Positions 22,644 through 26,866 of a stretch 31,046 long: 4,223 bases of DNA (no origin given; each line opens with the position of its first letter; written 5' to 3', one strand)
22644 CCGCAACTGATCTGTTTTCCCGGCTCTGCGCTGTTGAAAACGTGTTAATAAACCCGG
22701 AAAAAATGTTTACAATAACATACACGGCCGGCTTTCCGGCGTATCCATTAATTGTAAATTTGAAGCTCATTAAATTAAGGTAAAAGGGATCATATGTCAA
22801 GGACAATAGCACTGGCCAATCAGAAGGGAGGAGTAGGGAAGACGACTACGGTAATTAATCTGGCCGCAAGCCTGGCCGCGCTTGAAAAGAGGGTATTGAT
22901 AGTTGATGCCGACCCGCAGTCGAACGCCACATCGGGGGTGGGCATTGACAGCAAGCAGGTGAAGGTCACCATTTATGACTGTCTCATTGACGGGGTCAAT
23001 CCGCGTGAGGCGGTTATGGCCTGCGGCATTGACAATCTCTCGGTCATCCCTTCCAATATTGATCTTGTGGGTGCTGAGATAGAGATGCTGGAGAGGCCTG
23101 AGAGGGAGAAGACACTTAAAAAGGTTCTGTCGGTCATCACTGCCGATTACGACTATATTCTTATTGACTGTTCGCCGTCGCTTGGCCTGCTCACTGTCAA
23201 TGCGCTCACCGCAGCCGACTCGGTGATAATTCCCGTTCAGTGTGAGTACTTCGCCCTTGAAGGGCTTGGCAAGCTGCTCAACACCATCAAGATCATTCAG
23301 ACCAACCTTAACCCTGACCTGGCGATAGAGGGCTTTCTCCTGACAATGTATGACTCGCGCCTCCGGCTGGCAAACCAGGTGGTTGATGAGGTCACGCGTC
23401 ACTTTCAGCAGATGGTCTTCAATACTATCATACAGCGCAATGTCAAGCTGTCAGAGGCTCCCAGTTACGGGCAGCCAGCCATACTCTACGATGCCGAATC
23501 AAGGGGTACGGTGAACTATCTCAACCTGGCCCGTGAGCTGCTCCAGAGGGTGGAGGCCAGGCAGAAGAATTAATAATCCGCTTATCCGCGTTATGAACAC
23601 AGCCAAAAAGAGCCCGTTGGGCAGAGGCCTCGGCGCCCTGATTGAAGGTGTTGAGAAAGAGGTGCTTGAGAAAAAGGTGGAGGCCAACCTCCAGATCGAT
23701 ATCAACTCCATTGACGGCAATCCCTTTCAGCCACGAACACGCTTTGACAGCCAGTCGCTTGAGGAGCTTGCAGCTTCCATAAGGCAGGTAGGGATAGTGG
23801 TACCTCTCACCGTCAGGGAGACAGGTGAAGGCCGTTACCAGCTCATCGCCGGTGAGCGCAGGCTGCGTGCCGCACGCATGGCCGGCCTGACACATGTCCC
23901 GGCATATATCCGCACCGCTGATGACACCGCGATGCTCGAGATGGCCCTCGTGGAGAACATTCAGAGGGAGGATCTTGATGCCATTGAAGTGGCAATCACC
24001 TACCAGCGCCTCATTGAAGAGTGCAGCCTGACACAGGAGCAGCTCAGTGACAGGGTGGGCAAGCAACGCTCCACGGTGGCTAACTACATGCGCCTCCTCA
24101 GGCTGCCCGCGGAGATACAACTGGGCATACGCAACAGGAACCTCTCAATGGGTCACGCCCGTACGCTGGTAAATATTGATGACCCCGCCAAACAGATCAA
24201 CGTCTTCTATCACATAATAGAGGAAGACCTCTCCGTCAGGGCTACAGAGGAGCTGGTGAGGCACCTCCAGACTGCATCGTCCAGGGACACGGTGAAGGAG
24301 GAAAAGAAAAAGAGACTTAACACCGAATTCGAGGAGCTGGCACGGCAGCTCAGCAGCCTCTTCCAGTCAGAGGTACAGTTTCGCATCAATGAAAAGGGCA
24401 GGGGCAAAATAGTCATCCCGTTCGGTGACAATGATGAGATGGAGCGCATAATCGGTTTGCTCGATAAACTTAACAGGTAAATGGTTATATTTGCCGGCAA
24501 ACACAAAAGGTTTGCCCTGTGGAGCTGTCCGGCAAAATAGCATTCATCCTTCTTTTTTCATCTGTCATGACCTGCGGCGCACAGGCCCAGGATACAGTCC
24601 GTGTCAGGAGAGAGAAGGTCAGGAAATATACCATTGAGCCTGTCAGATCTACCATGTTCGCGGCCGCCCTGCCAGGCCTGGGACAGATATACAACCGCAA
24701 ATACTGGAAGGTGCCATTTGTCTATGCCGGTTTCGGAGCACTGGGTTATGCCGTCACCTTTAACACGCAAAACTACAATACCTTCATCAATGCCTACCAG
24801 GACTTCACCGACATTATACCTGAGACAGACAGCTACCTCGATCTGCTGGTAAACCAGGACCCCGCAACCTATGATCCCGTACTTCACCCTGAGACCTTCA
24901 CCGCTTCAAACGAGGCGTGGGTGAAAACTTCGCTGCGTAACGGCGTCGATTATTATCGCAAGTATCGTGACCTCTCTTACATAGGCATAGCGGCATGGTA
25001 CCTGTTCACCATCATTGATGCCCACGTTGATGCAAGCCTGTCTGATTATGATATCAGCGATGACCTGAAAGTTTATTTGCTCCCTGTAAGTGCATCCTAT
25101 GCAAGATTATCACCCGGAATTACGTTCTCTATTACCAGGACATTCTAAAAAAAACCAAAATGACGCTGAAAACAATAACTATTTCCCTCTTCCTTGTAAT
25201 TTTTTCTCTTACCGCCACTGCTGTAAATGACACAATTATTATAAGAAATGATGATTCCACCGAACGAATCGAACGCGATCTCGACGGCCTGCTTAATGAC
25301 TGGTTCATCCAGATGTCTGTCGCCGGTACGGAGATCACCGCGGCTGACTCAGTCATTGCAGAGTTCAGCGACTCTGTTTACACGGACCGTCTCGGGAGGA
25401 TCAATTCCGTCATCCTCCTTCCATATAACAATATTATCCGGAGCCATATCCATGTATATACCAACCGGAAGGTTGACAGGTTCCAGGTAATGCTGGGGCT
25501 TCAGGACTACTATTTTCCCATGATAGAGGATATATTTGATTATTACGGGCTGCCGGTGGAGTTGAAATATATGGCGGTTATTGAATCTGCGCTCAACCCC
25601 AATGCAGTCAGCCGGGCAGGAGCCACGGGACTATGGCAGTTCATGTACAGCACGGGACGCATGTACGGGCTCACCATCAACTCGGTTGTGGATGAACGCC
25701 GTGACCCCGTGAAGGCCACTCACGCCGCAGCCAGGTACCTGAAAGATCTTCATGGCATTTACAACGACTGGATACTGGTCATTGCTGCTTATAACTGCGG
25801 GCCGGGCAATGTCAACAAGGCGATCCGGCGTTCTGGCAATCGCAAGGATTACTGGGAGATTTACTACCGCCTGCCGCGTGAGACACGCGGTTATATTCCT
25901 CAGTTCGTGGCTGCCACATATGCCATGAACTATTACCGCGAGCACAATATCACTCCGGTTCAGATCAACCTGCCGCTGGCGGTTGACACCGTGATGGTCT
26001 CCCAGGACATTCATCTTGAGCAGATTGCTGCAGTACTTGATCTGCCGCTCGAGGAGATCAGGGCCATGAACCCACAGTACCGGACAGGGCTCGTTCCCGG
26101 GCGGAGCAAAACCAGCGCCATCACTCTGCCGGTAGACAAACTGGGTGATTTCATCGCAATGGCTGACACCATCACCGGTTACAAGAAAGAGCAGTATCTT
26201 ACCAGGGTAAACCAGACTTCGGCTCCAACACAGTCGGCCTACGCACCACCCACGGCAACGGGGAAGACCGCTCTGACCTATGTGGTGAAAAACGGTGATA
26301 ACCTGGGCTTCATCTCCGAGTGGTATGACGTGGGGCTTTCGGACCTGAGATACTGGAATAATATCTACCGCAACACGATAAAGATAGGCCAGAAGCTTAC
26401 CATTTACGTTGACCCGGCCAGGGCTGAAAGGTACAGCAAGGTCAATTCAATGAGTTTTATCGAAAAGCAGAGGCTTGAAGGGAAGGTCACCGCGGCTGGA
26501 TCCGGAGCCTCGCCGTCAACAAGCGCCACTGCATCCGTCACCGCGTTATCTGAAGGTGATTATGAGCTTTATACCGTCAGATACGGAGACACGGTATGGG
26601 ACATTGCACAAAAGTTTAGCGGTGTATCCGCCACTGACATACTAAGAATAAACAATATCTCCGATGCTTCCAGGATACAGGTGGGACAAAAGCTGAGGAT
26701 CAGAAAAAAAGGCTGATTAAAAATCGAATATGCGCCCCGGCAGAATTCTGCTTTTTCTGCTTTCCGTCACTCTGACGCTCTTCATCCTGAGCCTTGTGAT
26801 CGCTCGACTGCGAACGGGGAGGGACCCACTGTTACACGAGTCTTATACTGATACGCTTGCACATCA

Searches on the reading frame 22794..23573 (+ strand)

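Call 6: search_protein_families(library=pfam, proteins=[window:22794-23573:+], max_evalue=0.001)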
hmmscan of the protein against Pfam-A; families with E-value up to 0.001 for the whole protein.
window:22794-23573:+ (259 aa): 8 families
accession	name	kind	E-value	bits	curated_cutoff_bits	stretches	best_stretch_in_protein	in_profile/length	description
PF13614.12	AAA_31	-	1e-68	231.2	27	1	3-178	2-177/177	AAA domain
PF01656.29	CbiA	-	6.9e-28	97.6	25.4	1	5-228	1-124/125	CobQ/CobB/MinD/ParA nucleotide binding domain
PF06564.18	CBP_BcsQ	-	2e-12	47.6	21.3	1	4-247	3-231/234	Cellulose biosynthesis protein BcsQ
PF09140.17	MipZ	-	8.9e-11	42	20.7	1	4-161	2-142/262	ATPase MipZ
PF10609.15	ParA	-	4.8e-09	36.4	27.1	1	3-147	4-142/246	NUBPL iron-transfer P-loop NTPase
PF00142.24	Fer4_NifH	-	8.3e-09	35.7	25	1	10-55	7-51/271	4Fe-4S iron sulfur cluster binding proteins, NifH/frxC family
PF02374.21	ArsA_ATPase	-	9.2e-07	28.8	24.3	1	9-62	7-60/305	Anion-transporting ATPase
PF07015.17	VirC1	-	5.8e-05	23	24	1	5-41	4-40/231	VirC1 protein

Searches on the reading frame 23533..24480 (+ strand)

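Call 6: search_protein_families(library=pfam, proteins=[window:23533-24480:+], max_evalue=0.001)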
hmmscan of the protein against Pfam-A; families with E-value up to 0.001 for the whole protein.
window:23533-24480:+ (315 aa): 3 families
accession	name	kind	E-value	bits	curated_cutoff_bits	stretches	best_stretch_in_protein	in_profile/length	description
PF17762.8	HTH_ParB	-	6.3e-37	126.3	22.6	1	146-246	1-101/102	ParB HTH domain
PF02195.25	ParB_N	-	3.8e-32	110.6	26.3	1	54-144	5-95/95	ParB N-terminal domain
PF23552.2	ParB_C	-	8.8e-09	35.1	23.8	1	266-309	5-48/50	ParB dimerisation domain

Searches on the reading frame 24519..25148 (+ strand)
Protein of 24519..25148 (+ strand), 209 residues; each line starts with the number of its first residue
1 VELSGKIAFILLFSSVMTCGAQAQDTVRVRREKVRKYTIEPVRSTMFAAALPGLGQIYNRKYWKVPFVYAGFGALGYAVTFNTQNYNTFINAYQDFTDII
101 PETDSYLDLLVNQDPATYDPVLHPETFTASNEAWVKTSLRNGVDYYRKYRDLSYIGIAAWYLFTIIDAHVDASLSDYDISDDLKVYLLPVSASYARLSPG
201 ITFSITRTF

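Call 6: search_protein_families(library=pfam, proteins=[window:24519-25148:+], max_evalue=0.001)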
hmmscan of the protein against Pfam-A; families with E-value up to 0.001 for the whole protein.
window:24519-25148:+ (209 aa): 1 family
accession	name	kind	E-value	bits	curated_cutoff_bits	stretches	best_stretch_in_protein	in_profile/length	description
PF18935.5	DUF5683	-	1.3e-42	145.8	26.7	1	39-204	3-148/151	Family of unknown function (DUF5683)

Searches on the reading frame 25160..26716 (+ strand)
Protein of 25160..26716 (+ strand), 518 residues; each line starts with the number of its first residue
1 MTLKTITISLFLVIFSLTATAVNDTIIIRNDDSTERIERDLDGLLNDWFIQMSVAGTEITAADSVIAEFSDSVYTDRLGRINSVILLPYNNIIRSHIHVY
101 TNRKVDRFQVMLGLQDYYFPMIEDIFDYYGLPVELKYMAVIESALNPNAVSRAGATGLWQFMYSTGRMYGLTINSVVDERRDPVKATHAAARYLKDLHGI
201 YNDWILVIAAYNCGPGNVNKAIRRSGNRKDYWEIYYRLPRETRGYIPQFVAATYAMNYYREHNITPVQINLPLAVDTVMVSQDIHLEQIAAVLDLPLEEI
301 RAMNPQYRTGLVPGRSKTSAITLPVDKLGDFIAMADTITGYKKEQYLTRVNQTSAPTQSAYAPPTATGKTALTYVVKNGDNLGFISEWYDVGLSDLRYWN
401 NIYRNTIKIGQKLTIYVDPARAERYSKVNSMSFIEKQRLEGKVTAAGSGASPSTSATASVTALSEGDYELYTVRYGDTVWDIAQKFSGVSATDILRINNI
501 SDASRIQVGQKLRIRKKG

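Call 6: search_protein_families(library=pfam, proteins=[window:25160-26716:+], max_evalue=0.001)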
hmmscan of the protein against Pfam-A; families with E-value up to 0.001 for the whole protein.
window:25160-26716:+ (518 aa): 3 families
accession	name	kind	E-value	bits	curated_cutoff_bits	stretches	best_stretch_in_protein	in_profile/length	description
PF01464.25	SLT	-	1.3e-30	105.8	21.3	1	130-230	12-113/117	Transglycosylase SLT domain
PF01476.26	LysM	-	5.2e-27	94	20.9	2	471-514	1-42/43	LysM domain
PF23473.1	LysM3_LYK4_5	-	2.9e-06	27.7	29.3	0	471-506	5-38/48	LYK4/5 LysM3 domain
